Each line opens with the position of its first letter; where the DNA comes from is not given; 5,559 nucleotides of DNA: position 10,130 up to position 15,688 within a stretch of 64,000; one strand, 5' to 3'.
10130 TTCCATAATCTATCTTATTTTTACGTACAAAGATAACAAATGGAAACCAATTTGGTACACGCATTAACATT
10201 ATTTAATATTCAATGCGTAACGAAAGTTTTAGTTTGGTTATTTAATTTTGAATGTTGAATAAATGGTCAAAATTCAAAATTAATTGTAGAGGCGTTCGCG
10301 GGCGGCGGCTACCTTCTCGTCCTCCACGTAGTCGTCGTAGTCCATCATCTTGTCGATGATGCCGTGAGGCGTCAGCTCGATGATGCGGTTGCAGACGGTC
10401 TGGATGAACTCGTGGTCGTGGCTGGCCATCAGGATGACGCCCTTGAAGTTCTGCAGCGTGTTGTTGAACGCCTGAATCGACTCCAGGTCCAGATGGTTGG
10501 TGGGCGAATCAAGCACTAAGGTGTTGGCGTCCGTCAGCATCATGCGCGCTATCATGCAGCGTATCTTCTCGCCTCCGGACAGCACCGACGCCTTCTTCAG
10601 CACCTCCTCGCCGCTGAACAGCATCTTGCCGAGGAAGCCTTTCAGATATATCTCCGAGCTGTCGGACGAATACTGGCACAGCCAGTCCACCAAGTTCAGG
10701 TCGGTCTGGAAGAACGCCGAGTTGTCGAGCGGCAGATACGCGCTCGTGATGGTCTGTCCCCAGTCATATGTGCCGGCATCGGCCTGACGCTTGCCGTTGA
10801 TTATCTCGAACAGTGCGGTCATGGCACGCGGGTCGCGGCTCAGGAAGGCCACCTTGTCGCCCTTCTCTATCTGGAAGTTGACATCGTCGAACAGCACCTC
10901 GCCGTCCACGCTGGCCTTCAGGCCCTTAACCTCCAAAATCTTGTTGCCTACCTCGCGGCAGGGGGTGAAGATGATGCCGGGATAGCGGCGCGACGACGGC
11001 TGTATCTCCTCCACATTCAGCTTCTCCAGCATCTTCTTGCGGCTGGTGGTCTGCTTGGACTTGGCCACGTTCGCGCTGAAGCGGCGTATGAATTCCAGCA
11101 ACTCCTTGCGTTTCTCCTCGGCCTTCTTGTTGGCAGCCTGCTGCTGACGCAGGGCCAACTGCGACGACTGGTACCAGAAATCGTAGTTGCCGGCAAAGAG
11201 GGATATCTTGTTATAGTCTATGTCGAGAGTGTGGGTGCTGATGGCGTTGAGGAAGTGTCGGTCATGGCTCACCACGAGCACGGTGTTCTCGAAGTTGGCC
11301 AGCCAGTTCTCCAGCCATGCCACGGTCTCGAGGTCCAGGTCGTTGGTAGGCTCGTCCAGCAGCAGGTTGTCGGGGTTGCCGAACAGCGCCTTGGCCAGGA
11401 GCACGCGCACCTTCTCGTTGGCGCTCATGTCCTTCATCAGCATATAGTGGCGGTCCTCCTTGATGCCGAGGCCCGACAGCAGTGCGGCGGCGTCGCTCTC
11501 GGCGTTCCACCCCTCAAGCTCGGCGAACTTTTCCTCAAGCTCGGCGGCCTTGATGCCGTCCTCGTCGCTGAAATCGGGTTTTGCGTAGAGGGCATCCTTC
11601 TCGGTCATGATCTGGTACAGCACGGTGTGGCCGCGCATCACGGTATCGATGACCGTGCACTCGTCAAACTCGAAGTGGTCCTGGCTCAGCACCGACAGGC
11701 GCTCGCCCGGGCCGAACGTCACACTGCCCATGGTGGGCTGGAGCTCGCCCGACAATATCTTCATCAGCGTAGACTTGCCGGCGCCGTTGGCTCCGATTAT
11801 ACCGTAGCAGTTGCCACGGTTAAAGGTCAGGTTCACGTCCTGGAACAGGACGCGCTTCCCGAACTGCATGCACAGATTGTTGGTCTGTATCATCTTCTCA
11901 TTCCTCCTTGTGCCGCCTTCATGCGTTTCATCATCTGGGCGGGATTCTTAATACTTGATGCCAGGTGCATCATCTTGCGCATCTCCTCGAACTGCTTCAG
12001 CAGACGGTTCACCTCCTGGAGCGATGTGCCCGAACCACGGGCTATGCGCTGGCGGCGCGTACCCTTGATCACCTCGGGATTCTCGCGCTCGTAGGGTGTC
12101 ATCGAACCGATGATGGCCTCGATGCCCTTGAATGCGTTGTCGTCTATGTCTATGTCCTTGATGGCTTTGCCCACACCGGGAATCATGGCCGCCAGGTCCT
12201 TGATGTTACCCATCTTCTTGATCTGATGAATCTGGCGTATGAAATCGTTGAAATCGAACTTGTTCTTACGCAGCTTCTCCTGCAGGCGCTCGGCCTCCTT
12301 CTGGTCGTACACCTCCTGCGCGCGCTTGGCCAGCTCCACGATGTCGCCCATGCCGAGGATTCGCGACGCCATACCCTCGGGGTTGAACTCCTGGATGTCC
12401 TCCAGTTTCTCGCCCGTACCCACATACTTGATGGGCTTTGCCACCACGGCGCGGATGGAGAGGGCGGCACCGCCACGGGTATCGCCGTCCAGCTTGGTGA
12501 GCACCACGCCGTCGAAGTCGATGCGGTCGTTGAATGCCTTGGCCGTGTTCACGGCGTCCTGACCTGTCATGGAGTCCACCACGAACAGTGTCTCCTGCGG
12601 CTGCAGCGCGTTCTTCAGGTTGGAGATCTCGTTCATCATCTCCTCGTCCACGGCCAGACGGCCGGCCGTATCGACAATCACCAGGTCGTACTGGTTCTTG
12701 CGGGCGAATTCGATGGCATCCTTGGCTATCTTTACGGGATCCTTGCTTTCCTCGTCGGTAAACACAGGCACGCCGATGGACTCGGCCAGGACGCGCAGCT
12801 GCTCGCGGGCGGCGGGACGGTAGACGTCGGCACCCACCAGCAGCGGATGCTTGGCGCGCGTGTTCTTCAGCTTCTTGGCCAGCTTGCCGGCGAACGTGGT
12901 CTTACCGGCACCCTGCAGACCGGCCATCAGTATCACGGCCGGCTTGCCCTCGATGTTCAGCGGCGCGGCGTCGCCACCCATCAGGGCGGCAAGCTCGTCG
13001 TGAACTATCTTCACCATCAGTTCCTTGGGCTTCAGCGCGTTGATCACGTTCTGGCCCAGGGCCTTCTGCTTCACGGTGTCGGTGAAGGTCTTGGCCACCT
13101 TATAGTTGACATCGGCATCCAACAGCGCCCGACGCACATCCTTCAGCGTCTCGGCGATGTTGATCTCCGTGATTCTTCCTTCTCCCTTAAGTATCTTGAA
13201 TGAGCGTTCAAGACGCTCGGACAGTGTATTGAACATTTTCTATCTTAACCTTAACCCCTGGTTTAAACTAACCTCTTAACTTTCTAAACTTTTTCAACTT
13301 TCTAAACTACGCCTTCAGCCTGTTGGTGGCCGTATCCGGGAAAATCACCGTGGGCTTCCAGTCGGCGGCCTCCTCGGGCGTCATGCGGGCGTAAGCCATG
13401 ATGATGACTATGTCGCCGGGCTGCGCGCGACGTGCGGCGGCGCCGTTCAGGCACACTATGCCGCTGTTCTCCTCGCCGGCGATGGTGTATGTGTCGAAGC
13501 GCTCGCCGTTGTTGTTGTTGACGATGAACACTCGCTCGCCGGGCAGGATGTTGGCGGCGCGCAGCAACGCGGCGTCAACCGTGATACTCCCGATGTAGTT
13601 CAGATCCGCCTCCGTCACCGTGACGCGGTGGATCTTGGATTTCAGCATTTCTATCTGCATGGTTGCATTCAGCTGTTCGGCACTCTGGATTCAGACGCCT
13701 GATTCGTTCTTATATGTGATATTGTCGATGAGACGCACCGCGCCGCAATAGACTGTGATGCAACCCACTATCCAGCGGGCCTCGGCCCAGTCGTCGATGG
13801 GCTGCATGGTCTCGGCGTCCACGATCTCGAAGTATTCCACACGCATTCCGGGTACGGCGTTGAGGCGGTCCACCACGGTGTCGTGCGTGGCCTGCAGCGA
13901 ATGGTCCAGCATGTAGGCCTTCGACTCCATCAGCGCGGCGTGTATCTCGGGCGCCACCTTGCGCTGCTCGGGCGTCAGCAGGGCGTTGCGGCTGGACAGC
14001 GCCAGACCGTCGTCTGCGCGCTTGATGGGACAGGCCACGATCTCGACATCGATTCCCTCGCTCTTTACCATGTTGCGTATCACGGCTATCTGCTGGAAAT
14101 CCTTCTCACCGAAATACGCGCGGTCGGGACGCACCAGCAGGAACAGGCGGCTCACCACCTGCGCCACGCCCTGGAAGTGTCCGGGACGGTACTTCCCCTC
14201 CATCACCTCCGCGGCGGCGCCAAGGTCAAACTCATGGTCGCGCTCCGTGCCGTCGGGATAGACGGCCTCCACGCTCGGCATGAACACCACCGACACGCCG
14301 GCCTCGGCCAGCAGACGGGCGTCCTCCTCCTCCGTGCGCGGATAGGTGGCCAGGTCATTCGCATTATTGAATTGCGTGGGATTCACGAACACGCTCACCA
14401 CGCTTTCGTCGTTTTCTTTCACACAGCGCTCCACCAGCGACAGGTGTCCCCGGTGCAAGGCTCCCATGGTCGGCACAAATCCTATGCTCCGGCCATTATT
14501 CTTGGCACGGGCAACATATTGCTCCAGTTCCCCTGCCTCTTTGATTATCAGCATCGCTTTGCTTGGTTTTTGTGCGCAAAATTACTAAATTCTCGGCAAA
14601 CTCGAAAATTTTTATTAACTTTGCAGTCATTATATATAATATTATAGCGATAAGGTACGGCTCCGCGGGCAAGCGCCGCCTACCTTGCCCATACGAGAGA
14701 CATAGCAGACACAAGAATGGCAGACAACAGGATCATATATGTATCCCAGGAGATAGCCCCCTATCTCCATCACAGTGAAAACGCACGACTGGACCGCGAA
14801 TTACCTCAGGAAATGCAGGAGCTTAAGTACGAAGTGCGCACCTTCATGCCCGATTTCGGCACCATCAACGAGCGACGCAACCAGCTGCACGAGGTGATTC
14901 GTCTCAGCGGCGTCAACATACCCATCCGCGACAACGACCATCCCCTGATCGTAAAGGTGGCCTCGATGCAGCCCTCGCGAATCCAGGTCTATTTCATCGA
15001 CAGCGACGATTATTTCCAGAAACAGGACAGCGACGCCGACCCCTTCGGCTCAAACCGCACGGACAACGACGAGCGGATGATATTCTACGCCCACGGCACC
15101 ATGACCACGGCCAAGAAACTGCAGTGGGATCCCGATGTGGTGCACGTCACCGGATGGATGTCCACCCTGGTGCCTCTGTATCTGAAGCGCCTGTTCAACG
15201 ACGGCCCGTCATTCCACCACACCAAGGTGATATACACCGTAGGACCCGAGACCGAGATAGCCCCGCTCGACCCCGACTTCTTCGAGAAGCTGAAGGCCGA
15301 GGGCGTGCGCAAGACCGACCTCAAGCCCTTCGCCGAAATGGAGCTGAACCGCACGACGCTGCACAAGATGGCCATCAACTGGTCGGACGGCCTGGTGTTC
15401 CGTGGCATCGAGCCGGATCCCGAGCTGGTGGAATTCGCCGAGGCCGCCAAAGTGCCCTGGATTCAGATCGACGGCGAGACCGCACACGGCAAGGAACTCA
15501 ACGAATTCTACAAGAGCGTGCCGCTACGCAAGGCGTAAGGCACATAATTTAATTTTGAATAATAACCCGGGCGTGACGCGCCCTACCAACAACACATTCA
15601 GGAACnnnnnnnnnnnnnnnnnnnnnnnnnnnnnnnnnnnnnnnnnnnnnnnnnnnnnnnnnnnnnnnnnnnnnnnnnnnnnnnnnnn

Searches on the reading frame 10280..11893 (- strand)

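Call 79: search_protein_families(library=pfam, proteins=[window:10280-11893:-], max_evalue=0.00001)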
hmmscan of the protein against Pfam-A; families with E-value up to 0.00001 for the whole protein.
window:10280-11893:- (537 aa): 4 families
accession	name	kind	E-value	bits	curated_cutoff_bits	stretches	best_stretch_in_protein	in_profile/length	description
PF00005.33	ABC_tran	-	1.5e-36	126.4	25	2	18-184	2-137/137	ABC transporter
PF12848.13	ABC_tran_Xtn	-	3.9e-20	72.2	25.9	1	223-303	1-79/85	ABC transporter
PF13304.12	AAA_21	-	9.6e-08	32.9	27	0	30-48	2-20/304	AAA domain, putative AbiEii toxin, Type IV TA system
PF02463.25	SMC_N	-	1.4e-06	28.3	40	0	275-508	110-212/220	RecF/RecN/SMC N terminal domain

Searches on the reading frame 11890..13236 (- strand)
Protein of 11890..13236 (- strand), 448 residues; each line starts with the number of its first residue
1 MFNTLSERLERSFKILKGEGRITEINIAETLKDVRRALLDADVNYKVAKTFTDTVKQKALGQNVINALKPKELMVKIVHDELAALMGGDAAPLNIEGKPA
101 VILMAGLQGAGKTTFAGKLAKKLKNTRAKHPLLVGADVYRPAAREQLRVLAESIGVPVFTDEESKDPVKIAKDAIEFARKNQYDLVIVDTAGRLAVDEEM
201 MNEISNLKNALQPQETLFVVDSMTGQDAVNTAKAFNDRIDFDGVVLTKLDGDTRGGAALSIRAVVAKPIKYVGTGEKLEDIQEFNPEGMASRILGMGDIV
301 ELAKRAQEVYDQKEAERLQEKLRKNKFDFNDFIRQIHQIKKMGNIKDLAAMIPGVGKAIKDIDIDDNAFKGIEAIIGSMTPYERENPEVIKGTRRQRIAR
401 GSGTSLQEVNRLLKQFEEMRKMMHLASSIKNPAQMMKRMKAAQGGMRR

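Call 79: search_protein_families(library=pfam, proteins=[window:11890-13236:-], max_evalue=0.00001)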
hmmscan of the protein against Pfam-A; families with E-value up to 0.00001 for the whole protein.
window:11890-13236:- (448 aa): 5 families
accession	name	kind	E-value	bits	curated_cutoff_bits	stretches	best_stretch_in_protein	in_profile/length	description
PF00448.28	SRP54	-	8.4e-76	254.4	22.7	1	99-295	1-196/196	SRP54-type protein, GTPase domain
PF02978.25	SRP_SPB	-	1.8e-36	124.8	27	1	326-423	1-91/91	Signal peptide binding domain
PF02881.24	SRP54_N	-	2.3e-19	69.8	22.4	1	5-82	1-75/75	SRP54-type protein, helical bundle domain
PF06414.18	Zeta_toxin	-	3.5e-09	36.8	22.3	1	96-191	13-103/199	Zeta toxin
PF13401.12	AAA_22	-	2.7e-06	28.2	27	1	100-213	6-111/130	AAA domain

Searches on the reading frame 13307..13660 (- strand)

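Call 79: search_protein_families(library=pfam, proteins=[window:13307-13660:-], max_evalue=0.00001)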
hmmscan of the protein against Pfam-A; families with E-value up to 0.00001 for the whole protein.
window:13307-13660:- (117 aa): 1 family
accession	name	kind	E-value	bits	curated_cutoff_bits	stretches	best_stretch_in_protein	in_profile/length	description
PF02261.22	Asp_decarbox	-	1.6e-50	170.2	25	1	1-112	1-112/115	Aspartate decarboxylase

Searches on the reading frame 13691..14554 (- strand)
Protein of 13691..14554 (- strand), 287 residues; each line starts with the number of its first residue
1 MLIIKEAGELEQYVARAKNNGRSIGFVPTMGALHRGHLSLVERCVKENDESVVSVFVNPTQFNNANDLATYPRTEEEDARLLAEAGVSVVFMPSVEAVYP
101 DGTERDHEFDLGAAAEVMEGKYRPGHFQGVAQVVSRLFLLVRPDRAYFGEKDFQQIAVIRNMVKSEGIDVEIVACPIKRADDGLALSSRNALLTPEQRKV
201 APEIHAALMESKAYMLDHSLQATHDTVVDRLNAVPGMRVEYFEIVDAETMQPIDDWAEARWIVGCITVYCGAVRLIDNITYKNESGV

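Call 79: search_protein_families(library=pfam, proteins=[window:13691-14554:-], max_evalue=0.00001)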
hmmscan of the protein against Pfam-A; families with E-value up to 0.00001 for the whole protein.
window:13691-14554:- (287 aa): 1 family
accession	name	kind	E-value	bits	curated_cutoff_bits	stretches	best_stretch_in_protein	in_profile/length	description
PF02569.21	Pantoate_ligase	-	1.7e-98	329.5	20.7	1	3-279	2-267/268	Pantoate-beta-alanine ligase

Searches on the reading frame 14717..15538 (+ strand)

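Call 80: search_protein_families(library=pfam, proteins=[window:14717-15538:+], max_evalue=0.00001)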
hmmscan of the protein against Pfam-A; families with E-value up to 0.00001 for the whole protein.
window:14717-15538:+ (273 aa): 1 family
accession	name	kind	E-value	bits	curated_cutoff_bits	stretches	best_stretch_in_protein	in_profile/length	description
PF08323.17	Glyco_transf_5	-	7.8e-34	117.9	22.7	1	5-175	1-165/239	Starch synthase catalytic domain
